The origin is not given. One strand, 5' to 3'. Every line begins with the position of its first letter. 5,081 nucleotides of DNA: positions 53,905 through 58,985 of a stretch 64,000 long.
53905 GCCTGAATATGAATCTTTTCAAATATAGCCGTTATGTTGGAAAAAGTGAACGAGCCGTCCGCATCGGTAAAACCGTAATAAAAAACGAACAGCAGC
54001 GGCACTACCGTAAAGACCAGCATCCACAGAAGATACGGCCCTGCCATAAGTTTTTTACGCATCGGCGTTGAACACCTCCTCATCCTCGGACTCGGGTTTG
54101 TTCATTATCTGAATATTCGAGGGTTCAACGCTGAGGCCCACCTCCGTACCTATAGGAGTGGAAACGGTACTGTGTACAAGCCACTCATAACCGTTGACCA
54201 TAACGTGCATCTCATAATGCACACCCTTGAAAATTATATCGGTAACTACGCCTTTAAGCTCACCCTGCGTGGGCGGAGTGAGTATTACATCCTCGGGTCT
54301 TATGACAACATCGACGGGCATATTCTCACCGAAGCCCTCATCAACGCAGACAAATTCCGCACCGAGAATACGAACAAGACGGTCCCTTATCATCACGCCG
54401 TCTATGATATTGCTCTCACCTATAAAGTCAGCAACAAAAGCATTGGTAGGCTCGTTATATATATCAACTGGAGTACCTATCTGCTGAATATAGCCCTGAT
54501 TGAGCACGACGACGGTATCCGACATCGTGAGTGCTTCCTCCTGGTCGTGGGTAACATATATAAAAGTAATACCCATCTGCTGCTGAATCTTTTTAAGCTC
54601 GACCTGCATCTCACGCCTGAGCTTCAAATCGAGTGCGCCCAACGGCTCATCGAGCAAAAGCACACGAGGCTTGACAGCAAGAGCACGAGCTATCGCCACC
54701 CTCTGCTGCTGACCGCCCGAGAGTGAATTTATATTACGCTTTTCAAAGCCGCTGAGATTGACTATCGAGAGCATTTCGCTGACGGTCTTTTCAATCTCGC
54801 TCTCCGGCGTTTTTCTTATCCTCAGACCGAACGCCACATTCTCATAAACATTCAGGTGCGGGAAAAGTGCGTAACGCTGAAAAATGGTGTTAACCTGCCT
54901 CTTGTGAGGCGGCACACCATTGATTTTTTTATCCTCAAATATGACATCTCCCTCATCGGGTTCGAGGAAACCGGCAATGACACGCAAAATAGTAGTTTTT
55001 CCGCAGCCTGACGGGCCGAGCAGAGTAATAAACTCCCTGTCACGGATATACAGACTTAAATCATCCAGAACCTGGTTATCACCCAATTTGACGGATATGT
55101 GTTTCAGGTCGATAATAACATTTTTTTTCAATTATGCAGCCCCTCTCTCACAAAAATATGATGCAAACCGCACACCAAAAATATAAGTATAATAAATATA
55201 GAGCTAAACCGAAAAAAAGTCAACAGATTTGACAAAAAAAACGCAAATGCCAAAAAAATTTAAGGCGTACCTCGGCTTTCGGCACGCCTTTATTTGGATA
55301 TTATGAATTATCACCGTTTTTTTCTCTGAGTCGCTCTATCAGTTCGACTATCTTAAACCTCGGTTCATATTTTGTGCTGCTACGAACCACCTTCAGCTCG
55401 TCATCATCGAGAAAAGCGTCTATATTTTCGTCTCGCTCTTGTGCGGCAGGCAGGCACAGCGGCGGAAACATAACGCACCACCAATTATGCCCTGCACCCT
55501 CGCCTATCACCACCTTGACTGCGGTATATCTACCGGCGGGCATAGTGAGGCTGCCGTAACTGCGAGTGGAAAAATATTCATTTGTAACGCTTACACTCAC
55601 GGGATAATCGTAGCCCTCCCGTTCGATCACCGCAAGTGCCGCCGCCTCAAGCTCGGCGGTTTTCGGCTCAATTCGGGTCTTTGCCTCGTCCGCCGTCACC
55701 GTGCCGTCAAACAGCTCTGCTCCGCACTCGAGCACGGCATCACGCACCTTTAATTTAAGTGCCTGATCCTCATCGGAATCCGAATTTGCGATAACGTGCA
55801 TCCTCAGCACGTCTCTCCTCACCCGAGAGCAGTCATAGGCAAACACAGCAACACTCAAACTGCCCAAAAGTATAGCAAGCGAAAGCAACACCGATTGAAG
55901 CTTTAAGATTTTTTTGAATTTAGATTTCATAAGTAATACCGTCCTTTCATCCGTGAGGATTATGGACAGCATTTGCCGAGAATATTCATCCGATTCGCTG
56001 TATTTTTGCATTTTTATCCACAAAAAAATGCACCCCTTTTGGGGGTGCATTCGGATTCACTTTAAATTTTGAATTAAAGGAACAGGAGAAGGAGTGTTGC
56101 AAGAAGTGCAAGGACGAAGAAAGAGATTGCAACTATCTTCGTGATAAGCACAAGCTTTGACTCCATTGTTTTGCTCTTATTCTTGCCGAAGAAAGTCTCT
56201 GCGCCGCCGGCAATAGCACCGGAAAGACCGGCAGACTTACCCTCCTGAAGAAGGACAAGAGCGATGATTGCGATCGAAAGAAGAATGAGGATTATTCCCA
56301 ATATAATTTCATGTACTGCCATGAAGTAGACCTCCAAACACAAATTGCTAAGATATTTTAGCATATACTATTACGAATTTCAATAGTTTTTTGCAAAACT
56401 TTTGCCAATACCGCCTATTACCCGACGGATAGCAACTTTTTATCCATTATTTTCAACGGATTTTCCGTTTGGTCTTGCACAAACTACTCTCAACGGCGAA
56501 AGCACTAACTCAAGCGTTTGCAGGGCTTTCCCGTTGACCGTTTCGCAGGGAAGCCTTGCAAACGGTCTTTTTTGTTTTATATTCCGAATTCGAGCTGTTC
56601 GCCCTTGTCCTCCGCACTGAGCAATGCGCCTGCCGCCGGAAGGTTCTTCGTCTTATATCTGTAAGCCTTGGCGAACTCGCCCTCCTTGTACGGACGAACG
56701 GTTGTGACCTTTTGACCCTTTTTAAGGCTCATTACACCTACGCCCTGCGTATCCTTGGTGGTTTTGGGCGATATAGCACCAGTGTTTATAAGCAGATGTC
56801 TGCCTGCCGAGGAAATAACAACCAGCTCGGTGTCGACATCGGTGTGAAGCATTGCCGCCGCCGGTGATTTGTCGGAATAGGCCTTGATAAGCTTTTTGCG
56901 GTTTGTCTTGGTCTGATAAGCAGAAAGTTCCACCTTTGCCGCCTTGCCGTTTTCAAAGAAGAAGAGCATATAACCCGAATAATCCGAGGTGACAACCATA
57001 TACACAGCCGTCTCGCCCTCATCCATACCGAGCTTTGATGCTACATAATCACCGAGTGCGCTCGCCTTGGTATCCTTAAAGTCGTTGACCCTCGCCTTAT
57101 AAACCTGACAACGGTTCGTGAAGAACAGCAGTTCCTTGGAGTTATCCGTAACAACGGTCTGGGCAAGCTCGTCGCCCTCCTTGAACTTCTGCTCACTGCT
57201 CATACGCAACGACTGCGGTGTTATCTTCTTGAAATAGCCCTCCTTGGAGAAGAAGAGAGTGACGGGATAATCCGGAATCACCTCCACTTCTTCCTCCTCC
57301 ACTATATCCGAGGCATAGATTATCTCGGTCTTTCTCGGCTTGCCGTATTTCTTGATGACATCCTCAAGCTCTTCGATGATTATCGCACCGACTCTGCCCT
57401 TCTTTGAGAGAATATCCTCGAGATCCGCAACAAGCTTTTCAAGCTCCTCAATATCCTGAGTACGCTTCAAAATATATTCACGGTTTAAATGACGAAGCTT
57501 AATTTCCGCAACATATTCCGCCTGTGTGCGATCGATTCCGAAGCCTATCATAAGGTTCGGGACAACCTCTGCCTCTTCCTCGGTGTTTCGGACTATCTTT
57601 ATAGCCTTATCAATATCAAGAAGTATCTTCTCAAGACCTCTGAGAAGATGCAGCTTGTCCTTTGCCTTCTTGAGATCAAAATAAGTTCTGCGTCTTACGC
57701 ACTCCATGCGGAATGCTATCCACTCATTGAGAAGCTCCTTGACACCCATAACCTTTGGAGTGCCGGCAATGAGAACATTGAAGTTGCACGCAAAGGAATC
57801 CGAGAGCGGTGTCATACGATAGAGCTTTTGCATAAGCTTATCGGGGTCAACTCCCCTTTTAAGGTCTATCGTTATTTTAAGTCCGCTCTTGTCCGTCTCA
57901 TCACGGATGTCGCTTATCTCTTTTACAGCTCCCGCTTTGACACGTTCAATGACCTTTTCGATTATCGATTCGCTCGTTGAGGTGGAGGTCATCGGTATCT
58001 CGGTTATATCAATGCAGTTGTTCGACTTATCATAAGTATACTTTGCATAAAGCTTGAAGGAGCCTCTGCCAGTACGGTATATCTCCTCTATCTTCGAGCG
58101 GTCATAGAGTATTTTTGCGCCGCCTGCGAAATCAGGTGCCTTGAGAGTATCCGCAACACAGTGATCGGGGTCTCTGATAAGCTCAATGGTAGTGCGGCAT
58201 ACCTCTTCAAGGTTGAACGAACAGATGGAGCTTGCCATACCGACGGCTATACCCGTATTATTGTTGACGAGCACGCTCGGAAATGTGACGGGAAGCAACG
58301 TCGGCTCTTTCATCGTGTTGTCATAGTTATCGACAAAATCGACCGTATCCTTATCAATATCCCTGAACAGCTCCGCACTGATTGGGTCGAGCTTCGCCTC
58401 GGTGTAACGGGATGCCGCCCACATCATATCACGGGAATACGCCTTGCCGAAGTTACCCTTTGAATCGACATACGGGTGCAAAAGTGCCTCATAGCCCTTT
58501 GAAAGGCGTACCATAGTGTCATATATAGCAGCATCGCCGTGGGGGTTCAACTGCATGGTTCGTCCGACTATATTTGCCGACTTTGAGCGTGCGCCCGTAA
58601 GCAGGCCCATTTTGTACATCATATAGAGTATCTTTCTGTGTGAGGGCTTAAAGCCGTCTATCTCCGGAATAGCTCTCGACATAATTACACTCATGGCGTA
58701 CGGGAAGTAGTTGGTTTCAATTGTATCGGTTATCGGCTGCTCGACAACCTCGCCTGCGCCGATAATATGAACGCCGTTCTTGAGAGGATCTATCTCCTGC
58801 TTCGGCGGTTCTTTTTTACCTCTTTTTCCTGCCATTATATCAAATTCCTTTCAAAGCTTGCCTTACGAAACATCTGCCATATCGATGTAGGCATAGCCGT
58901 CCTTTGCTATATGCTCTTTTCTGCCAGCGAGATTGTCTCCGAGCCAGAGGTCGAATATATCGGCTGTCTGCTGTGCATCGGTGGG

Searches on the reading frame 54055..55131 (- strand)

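Call 16: search_protein_families(library=pfam, proteins=[window:54055-55131:-], max_evalue=0.0001)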
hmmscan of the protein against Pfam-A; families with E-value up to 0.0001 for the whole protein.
window:54055-55131:- (358 aa): 4 families
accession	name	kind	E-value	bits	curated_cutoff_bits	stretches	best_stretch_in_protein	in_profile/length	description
PF00005.33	ABC_tran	-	2.7e-36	125.6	25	1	22-164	1-136/137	ABC transporter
PF08402.16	TOBE_2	-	2.7e-08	34.3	21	1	275-341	1-74/76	TOBE domain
PF13304.12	AAA_21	-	4.1e-06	27.5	27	0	77-197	166-300/304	AAA domain, putative AbiEii toxin, Type IV TA system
PF02463.25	SMC_N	-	5.8e-06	26.3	40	1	32-209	24-211/220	RecF/RecN/SMC N terminal domain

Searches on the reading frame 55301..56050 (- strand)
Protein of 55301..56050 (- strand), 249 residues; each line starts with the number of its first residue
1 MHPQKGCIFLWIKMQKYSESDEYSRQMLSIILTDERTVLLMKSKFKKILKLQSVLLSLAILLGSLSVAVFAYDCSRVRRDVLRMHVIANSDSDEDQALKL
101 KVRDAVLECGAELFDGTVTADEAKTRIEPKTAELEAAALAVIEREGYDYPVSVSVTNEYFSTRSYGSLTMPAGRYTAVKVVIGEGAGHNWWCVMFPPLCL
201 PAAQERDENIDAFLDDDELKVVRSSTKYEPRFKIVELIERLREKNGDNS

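Call 16: search_protein_families(library=pfam, proteins=[window:55301-56050:-], max_evalue=0.0001)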
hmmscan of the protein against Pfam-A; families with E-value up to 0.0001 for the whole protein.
window:55301-56050:- (249 aa): 1 family
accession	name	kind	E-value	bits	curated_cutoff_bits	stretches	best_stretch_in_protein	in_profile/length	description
PF09551.15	Spore_II_R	-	1.9e-48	164.6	25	1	80-203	3-126/128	Stage II sporulation protein R (spore_II_R)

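Call 57: find_related_loci(query=window:55301-55930:-, collection=metagenome_contigs, flank=600)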
Query window:55301-55930:- (209 aa) in metagenome_contigs; peptide patterns used: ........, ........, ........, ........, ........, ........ (x = any residue, [..] = any of these).
599 stretches matched a pattern (row limit reached: there are more); 399 encode a relative of the query (tblastn E <= 1e-3); the best 80 are kept; 80 distinct loci.
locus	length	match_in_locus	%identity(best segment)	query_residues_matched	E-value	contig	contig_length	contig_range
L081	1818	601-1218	80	1-205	2e-110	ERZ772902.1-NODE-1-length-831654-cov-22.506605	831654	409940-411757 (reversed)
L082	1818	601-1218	79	1-205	2e-110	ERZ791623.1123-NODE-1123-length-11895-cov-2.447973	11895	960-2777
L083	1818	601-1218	79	1-205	1e-109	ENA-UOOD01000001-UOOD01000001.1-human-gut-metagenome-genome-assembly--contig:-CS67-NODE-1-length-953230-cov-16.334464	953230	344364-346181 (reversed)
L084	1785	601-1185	81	11-205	2e-108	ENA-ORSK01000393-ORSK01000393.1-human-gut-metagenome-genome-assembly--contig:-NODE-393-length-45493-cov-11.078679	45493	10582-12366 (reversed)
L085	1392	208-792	81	11-205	1e-111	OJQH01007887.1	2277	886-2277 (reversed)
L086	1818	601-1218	79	1-205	6e-107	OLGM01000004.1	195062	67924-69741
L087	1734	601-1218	79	1-205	3e-109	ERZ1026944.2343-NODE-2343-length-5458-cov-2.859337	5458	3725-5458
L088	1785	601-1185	81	11-205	7e-107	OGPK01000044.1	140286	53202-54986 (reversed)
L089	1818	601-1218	79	1-205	6e-107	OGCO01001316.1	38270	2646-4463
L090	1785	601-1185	80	11-205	2e-106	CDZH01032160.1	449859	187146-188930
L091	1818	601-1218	78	1-205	1e-105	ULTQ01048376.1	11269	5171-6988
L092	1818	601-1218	74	1-205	7e-101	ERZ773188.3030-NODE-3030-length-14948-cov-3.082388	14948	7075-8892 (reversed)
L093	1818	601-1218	74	1-205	7e-100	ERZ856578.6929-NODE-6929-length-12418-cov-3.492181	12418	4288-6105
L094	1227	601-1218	74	1-205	3e-103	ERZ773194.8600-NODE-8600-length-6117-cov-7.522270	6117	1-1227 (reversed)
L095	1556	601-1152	79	21-204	3e-102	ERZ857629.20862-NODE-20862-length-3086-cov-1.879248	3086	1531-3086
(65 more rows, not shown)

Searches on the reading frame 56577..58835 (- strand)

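Call 62: search_protein_families(library=pfam, proteins=[window:56577-58835:-], max_evalue=0.000001)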
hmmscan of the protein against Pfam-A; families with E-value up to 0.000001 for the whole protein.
window:56577-58835:- (752 aa): 1 family
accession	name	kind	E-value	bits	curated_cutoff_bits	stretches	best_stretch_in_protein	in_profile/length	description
PF00521.26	DNA_topoisoIV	-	1.3e-129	433.3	31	1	54-491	1-432/432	DNA gyrase/topoisomerase IV, subunit A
